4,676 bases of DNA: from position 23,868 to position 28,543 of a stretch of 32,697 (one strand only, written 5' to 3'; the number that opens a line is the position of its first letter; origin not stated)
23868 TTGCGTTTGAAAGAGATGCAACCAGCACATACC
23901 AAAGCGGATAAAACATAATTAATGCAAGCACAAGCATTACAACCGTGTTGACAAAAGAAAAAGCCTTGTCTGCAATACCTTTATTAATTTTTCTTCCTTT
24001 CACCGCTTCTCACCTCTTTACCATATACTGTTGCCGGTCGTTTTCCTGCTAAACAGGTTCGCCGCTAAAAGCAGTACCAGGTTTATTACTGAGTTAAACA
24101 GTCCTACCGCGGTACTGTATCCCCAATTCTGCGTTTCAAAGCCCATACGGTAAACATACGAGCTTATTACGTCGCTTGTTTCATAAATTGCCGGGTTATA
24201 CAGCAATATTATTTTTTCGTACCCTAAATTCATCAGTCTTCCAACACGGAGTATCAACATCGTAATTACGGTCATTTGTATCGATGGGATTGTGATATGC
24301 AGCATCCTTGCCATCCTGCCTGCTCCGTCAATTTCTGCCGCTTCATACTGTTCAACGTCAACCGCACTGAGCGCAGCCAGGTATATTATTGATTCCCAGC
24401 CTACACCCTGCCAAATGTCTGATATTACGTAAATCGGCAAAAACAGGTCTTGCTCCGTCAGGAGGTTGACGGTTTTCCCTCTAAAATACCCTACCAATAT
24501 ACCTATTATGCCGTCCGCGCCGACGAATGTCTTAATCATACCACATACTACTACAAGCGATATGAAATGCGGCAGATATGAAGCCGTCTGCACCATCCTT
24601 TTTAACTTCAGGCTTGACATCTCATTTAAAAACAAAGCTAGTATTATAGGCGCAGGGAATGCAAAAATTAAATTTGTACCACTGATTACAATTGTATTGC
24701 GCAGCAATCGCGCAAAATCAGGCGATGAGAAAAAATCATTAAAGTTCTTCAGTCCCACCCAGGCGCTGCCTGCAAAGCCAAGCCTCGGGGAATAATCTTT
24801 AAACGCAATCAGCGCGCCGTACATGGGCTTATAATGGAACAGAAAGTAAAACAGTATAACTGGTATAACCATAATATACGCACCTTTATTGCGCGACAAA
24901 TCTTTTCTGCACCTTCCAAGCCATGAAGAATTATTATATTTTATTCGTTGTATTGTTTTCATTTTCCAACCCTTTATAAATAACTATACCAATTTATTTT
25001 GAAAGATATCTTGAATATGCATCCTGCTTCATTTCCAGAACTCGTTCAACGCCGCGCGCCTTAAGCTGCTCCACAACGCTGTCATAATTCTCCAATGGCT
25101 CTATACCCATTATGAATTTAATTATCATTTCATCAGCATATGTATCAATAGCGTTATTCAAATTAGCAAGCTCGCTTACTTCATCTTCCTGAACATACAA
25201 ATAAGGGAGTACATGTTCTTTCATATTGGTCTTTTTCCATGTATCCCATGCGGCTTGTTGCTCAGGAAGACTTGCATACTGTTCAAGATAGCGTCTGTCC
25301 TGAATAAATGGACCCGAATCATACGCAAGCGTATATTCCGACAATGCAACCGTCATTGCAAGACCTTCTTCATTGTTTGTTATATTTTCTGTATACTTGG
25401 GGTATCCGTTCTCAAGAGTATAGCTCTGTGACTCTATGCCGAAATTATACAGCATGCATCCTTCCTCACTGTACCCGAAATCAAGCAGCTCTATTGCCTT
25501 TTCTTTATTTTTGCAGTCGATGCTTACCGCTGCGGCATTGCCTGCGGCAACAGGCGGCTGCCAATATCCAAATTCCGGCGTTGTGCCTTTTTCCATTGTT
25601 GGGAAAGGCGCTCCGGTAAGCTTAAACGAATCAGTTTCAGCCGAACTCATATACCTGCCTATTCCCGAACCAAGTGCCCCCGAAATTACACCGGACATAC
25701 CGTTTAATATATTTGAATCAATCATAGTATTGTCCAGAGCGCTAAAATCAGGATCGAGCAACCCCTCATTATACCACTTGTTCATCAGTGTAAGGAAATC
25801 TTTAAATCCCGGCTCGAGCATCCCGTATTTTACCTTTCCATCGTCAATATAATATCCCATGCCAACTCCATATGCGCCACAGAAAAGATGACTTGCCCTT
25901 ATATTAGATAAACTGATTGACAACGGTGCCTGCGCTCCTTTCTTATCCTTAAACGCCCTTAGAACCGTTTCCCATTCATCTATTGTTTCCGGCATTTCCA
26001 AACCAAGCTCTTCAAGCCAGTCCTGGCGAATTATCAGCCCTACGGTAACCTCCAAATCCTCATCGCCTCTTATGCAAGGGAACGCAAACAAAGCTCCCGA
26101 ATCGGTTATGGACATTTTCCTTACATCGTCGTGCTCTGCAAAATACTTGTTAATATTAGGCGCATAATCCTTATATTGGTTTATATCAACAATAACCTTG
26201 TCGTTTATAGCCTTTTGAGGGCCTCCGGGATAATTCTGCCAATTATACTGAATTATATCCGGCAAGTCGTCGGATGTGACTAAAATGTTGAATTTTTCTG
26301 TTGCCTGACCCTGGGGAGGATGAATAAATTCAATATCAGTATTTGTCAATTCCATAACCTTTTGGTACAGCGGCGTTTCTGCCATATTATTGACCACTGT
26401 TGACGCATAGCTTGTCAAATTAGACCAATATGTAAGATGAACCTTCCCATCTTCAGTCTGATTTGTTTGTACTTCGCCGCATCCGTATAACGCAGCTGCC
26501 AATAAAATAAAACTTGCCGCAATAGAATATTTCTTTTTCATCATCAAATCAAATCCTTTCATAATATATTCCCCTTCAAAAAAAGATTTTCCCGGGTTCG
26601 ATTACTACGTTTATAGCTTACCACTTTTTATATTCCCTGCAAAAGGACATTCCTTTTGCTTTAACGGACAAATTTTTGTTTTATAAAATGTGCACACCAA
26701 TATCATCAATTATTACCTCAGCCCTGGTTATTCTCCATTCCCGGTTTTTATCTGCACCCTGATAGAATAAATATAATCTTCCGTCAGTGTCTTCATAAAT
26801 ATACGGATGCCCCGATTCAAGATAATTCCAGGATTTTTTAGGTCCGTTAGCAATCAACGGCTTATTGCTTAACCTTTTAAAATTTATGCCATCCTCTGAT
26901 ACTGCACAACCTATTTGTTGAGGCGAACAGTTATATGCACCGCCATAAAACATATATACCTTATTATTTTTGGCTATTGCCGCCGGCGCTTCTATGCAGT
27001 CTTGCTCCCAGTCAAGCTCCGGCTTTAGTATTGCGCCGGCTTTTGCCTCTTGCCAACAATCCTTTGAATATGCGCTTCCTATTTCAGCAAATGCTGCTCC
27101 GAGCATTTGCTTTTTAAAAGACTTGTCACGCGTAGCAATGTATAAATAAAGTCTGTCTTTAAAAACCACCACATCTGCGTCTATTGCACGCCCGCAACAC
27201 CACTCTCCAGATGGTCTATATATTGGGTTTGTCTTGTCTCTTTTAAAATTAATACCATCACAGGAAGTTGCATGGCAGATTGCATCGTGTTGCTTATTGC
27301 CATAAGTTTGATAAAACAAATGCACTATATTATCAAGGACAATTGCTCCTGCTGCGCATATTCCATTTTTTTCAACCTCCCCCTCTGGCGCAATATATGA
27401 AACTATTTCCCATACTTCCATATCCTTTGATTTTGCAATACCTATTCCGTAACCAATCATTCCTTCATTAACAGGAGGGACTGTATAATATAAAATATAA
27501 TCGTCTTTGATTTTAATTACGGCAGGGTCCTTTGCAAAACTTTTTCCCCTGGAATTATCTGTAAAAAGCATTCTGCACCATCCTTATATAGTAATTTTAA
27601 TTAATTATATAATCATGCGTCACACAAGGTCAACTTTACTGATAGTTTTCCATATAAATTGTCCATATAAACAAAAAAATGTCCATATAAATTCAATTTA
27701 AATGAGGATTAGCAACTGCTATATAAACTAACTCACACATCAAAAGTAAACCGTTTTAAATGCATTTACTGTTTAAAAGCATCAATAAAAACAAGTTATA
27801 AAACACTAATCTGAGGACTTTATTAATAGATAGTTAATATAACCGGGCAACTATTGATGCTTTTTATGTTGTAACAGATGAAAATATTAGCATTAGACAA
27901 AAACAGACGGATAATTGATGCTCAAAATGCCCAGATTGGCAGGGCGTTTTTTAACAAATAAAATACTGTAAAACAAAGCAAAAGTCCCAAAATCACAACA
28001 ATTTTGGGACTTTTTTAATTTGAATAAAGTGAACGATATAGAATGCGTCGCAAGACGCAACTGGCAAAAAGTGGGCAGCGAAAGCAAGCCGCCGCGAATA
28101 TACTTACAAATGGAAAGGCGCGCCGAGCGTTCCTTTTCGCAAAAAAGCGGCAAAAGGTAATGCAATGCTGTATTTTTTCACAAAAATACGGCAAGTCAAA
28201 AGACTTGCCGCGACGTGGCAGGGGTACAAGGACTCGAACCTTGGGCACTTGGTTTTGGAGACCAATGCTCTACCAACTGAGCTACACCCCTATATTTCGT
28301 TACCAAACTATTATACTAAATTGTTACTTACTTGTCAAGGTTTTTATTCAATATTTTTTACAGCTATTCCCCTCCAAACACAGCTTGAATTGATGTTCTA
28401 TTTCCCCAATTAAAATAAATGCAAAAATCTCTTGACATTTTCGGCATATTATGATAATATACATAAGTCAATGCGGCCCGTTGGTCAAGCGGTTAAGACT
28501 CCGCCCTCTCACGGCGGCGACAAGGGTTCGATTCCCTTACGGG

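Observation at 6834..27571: Uncharacterised 21-kb Gram-positive polysaccharide-utilisation locus built around giant surface proteins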

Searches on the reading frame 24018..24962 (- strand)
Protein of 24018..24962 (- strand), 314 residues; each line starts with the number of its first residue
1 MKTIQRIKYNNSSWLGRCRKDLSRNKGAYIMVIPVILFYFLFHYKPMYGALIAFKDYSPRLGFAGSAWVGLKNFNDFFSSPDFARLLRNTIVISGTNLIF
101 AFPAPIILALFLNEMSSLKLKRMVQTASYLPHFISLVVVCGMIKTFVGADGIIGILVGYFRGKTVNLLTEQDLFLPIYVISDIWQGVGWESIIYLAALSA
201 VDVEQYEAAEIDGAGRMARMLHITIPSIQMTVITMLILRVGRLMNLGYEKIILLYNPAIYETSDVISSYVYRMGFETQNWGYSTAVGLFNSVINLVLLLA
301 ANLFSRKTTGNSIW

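Call 3: search_protein_families(library=pfam, proteins=[window:24018-24962:-], max_evalue=0.01)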
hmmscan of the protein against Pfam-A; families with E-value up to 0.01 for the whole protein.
window:24018-24962:- (314 aa): 1 family
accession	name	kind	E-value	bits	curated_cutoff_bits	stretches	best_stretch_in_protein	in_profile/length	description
PF00528.27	BPD_transp_1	-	6.7e-14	52.5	26.4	1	102-308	2-182/184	Binding-protein-dependent transport system inner membrane component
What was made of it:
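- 23113..24962 (-): Two ABC permeases (24018-24962, 314 aa; 23113-24003, 296 aa). No ATPase gene lies in the locus. Pfam BPD_transp_1 for the first (call 3).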

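Call 8: search_protein_families(library=ncbifam, proteins=[window:24018-24962:-], max_evalue=0.01)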
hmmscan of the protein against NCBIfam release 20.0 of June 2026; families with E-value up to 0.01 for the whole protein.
window:24018-24962:- (314 aa): 10 families
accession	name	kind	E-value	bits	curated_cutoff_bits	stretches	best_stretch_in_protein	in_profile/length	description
NF007852.0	PRK10561.1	equivalog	9.3e-13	48.7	335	1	23-283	9-266/295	sn-glycerol-3-phosphate ABC transporter permease UgpA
NF040931.1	ABC_arch_GlcT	equivalog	1.2e-11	44.8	360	1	31-304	1-270/278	glucose ABC transporter permease GlcT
TIGR03262.1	PhnU2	equivalog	7.4e-11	41.4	593.25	1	66-307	35-259/546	putative 2-aminoethylphosphonate ABC transporter permease subunit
NF008232.0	PRK10999.1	equivalog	4.1e-10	39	392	1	66-287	262-497/520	maltose ABC transporter permease MalF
TIGR02138.1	phosphate_pstC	equivalog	3.7e-06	26.2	196.45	1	28-244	8-221/296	phosphate ABC transporter permease subunit PstC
TIGR00969.1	3a0106s02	subfamily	0.00025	20.6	240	1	69-305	45-270/272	sulfate ABC transporter permease subunit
TIGR02141.1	modB_ABC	equivalog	0.00059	19.5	182.6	1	91-306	4-207/208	molybdate ABC transporter permease subunit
TIGR01581.1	Mo_ABC_porter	hypoth_equivalog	0.00084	18.9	210.3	1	73-299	9-224/225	ABC transporter permease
TIGR02140.1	permease_CysW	equivalog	0.0014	18.1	329.1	1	69-272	31-224/261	sulfate ABC transporter permease subunit CysW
NF006939.0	PRK09421.1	equivalog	0.0031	16.9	262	0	90-307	15-223/230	molybdate ABC transporter permease subunit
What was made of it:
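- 23113..24962 (-): NCBIfam sugar-permease hits for both (call 8).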

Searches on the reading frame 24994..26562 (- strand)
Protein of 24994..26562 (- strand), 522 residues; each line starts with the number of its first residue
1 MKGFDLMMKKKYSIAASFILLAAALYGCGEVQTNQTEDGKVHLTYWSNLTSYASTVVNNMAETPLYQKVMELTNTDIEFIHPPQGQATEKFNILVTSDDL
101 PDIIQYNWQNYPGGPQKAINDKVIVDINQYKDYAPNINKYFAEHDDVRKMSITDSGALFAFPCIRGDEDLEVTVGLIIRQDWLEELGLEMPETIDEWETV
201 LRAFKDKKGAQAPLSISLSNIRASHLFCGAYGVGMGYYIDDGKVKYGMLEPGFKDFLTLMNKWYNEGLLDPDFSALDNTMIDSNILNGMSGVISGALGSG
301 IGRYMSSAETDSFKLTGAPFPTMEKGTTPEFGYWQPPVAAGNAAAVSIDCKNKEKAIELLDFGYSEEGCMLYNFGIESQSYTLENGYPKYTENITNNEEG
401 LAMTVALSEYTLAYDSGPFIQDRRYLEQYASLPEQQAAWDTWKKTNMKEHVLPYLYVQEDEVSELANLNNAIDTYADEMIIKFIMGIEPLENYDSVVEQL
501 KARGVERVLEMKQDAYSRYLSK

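Call 3: search_protein_families(library=pfam, proteins=[window:24994-26562:-], max_evalue=0.01)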
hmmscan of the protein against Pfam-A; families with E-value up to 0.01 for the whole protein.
window:24994-26562:- (522 aa): 2 families
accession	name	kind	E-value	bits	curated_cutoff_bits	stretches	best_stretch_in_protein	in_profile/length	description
PF01547.30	SBP_bac_1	-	2.6e-13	51.1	26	1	73-368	22-305/307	Bacterial extracellular solute-binding protein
PF12010.13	DUF3502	-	0.0065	17.3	24.4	0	463-520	14-68/69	Domain of unknown function (DUF3502)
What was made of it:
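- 24994..26562 (-): ABC solute-binding lipoprotein, 522 aa, lipobox LYGC at aa 25-28. Pfam SBP_bac_1 (call 3).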

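Call 8: search_protein_families(library=ncbifam, proteins=[window:24994-26562:-], max_evalue=0.01)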
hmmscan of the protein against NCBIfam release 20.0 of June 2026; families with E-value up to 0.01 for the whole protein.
window:24994-26562:- (522 aa): 2 families
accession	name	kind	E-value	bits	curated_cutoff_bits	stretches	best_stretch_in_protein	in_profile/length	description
TIGR03850.1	bind_CPR_0540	equivalog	0.00027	19.7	299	1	9-133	1-120/437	carbohydrate ABC transporter substrate-binding protein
TIGR03851.1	chitin_NgcE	equivalog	0.0016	17.5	399.65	1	252-402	244-378/450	N-acetylglucosamine/diacetylchitobiose ABC transporter substrate-binding protein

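Call 79: search_solved_structures(query=window:24994-26562:-, max_evalue=0.01)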
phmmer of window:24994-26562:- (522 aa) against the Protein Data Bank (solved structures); distinct sequences matched with E-value up to 0.01: 14.
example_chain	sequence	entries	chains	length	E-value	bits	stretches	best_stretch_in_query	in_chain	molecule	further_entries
5xs8_A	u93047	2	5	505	1.2e-42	149.6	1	63-519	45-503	Extracellular solute-binding protein family 1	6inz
5gub_A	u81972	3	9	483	1.1e-41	146.4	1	64-515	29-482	Extracellular solute-binding protein family 1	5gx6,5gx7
5gx8_A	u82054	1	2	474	1.4e-41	146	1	64-515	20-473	Extracellular solute-binding protein family 1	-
6jhx_A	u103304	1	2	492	2.9e-37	131.8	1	64-519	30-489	AlgQ2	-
3vlu_A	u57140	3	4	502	5.9e-37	130.8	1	64-519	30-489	AlgQ1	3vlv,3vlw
1y3n_A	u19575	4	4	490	7.1e-37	130.5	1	64-518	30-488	AlgQ1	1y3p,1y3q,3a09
1j1n_A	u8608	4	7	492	9.9e-37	130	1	64-519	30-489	AlgQ2 | Macromolecule-Binding Periplasmic Protein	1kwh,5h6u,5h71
4tqu_Q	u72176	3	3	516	1.1e-36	129.9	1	64-519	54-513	AlgQ2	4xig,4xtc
3omb_A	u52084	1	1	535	1.4e-15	60.3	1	12-391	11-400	Extracellular solute-binding protein, family 1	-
6fth_A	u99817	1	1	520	1.5e-15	60.2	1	125-376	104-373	Extracellular solute-binding protein, family 1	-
5g62_A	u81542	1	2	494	1.8e-12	50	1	65-273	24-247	ABC TRANSPORTER, SUBSTRATE-BINDING PROTEIN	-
5g5z_A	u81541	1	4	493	5.3e-12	48.4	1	65-273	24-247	ABC TRANSPORTER, SUBSTRATE-BINDING PROTEIN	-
5g5y_A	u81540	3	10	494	5.3e-12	48.4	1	65-273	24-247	ABC TRANSPORTER, SUBSTRATE-BINDING PROTEIN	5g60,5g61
9pmy_A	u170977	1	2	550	1.9e-11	46.6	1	59-392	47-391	Extracellular solute-binding protein family 1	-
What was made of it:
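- The SBP is closest to SBPs for unsaturated GAG disaccharides and for alginate (call 79). The nearest solved relatives of the SBP bind GAG or alginate oligosaccharides, not pectic ones (call 79). The SBP is related to GAG and alginate binders (call 79).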

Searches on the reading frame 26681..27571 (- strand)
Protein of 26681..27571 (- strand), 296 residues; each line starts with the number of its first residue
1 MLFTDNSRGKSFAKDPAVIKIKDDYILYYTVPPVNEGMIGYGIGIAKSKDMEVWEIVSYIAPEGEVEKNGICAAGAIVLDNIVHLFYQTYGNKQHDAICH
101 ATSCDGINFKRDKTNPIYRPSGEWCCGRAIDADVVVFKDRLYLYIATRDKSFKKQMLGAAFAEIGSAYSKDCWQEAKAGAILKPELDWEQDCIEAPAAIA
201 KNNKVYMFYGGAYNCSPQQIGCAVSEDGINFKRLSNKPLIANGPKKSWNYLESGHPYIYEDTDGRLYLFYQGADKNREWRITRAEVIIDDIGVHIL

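Call 3: search_protein_families(library=pfam, proteins=[window:26681-27571:-], max_evalue=0.01)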
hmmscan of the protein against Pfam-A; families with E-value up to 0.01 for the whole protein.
window:26681-27571:- (296 aa): 3 families
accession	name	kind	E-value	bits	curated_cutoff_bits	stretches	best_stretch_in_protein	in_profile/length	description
PF04616.20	Glyco_hydro_43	-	4.5e-16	59.5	32.2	1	11-287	8-276/288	Glycosyl hydrolases family 43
PF00251.26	Glyco_hydro_32N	-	3.6e-13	50.2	22.1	2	15-150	11-153/307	Glycosyl hydrolases family 32 N-terminal domain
PF04041.19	Glyco_hydro_130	-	4e-08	33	26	0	79-155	50-126/320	beta-1,4-mannooligosaccharide phosphorylase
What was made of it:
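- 26681..27571 (-): GH43-like five-bladed beta-propeller glycosidase, 296 aa, no signal peptide, so presumably cytoplasmic. First gene of the conserved string. Pfam Glyco_hydro_43 4.5e-16, 59.5 bits against a cut-off of 32.2; also GH32N and GH130 (call 3).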

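Call 8: search_protein_families(library=ncbifam, proteins=[window:26681-27571:-], max_evalue=0.01)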
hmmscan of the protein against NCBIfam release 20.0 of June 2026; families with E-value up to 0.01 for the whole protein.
window:26681-27571:- (296 aa): 5 families
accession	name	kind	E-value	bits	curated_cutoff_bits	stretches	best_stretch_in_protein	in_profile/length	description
NF052550.1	BManbPhaseBMBP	equivalog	5.9e-17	62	450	2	182-282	13-120/296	beta-1,2-mannobiose phosphorylase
TIGR01322.1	scrB_fam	subfamily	8.1e-11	41.3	356.4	1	18-154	32-172/447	sucrose-6-phosphate hydrolase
NF041092.1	beta-fruc_BfrA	equivalog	2.6e-08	33.1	900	1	15-132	17-139/433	beta-fructosidase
NF058598.1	BetMansidBT3780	equivalog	1.3e-07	31.1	550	1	182-270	51-147/366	beta-1,2-mannosidase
NF049877.1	GlucurArabfur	equivalog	0.00031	18.4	1800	0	96-227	226-350/1400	beta-d-glucuronidase/beta-L-arabinofuranosidase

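Call 24: search_solved_structures(query=window:26681-27571:-, max_evalue=0.01)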
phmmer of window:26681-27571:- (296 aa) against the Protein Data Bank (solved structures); distinct sequences matched with E-value up to 0.01: 14.
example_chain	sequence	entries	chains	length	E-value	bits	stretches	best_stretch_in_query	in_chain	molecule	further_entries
5mxe_A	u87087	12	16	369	9.4e-12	48.3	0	253-283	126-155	Photorhabdus asymbiotica lectin PHL | lectin PHL | Photorhabdus asymbitoca lectin PHL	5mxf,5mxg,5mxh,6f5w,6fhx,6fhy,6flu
6rfz_A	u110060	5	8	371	1.3e-09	41.3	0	242-282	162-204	lectin PLL2 from Photorhabdus laumondii | Photorhabdus luminescens subsp. laumondii TTO1 complete genome segment 3/17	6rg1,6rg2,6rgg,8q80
7fip_A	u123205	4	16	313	4.1e-09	39.6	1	185-283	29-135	Beta-1,2-mannobiose phosphorylase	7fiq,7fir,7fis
9fj8_A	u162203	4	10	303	1.7e-08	37.6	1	182-274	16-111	1,2-beta-oligomannan phosphorylase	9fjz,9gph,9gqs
8q82_A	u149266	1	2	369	2.1e-08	37.3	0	253-283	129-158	Photorhabdus luminescens subsp. laumondii TTO1 complete genome segment 3/17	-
5c9l_A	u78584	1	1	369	8.8e-07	32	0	248-279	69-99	PLL lectin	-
5c9o_A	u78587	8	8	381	2.6e-06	30.5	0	244-279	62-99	PLL lectin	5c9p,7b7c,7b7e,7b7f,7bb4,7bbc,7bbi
6t96_A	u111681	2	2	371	1.7e-05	27.7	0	253-282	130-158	Lectin PLL3 | Photorhabdus luminescens subsp. laumondii TTO1 complete genome segment 3/17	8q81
5a8c_A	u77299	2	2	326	9.5e-05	25.3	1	131-279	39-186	CARBOHYDRATE BINDING FAMILY 6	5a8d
8q83_A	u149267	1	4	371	0.00042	23.2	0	249-282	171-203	Photorhabdus luminescens subsp. laumondii TTO1 complete genome segment 3/17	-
4onz_A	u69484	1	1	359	0.0007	22.4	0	183-241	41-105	putative glycoside hydrolase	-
4u6b_A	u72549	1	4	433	0.0011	21.8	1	98-218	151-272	Conserved hypothetical lipoprotein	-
4qqs_A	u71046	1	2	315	0.0012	21.6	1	9-264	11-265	Glycoside hydrolase family 43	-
5m8e_A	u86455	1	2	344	0.0017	21.2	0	127-224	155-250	Alpha-N-arabinofuranosidase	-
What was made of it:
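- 26681..27571 (-): PDB gives only weak GH130/GH43 hits (call 24).
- On GH43 glycoside hydrolase: PDB similarity is weak (call 24).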

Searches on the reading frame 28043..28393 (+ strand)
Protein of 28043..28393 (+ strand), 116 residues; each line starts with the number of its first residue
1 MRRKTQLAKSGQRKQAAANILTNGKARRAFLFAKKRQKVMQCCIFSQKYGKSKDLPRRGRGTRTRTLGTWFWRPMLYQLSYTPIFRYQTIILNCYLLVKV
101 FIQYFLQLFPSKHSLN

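Call 78: search_protein_families(library=pfam, proteins=[window:28043-28393:+], max_evalue=0.05)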
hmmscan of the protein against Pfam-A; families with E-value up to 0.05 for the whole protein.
window:28043-28393:+ (116 aa): 0 families
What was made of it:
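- Tried and rejected: Pfam found nothing for SLH aa 1-360 or for the small ORFs at 28043-28979 (call 78).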
